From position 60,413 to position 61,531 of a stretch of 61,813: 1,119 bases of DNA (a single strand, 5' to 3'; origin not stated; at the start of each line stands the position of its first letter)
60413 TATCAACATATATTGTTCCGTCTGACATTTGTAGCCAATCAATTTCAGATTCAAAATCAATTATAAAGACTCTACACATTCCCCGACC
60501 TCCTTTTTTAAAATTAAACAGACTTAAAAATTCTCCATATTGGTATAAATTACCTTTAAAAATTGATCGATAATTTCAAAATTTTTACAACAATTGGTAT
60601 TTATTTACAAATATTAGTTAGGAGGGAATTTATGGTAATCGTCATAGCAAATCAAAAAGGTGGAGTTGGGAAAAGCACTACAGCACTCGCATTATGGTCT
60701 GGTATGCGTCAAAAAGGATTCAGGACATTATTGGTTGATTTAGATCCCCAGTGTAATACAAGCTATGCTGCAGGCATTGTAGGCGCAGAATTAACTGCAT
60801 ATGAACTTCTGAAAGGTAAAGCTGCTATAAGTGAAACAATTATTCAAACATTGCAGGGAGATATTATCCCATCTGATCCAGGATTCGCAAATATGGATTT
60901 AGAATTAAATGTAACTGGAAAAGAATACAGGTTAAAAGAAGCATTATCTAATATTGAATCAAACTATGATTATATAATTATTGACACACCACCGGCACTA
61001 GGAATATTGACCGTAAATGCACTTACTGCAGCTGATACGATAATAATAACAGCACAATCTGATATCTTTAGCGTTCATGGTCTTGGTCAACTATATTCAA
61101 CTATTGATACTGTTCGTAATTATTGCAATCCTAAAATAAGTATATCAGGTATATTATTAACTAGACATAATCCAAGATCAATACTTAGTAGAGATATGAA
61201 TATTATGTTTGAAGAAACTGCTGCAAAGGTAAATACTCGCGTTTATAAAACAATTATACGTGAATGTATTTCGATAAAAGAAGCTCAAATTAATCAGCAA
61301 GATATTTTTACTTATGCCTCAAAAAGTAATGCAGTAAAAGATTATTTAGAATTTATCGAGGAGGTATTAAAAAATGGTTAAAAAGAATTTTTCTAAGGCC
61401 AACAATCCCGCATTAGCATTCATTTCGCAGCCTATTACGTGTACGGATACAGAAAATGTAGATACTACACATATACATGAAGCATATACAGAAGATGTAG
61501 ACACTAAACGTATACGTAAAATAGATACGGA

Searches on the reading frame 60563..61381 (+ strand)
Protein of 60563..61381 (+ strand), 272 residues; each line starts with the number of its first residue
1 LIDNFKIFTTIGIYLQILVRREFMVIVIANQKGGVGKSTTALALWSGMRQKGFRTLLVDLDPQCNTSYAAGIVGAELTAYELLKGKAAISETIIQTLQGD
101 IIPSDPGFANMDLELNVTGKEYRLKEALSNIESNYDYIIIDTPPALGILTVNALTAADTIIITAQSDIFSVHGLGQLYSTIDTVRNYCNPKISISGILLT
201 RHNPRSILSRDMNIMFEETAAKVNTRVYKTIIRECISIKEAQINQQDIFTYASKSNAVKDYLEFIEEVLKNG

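Call 93: search_protein_families(library=pfam, proteins=[window:60563-61381:+], max_evalue=0.001)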
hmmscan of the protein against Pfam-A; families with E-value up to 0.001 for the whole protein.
window:60563-61381:+ (272 aa): 8 families
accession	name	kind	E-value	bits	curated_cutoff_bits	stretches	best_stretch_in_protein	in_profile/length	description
PF13614.12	AAA_31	-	1.5e-51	175.3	27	1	25-194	3-177/177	AAA domain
PF01656.29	CbiA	-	4e-20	72.5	25.4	1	26-246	1-123/125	CobQ/CobB/MinD/ParA nucleotide binding domain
PF09140.17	MipZ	-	1.7e-13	50.9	20.7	1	25-163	2-128/262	ATPase MipZ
PF00142.24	Fer4_NifH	-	1.3e-09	38.4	25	1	156-271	140-247/271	4Fe-4S iron sulfur cluster binding proteins, NifH/frxC family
PF10609.15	ParA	-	1.7e-09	37.9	27.1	1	25-61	5-41/246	NUBPL iron-transfer P-loop NTPase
PF06564.18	CBP_BcsQ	-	3.9e-09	36.8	21.3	1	25-260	3-225/234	Cellulose biosynthesis protein BcsQ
PF02374.21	ArsA_ATPase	-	5.1e-06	26.4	24.3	1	26-67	3-44/305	Anion-transporting ATPase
PF16575.11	CLP1_P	-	0.00021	21.6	26.6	1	34-143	4-111/188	mRNA cleavage and polyadenylation factor CLP1 P-loop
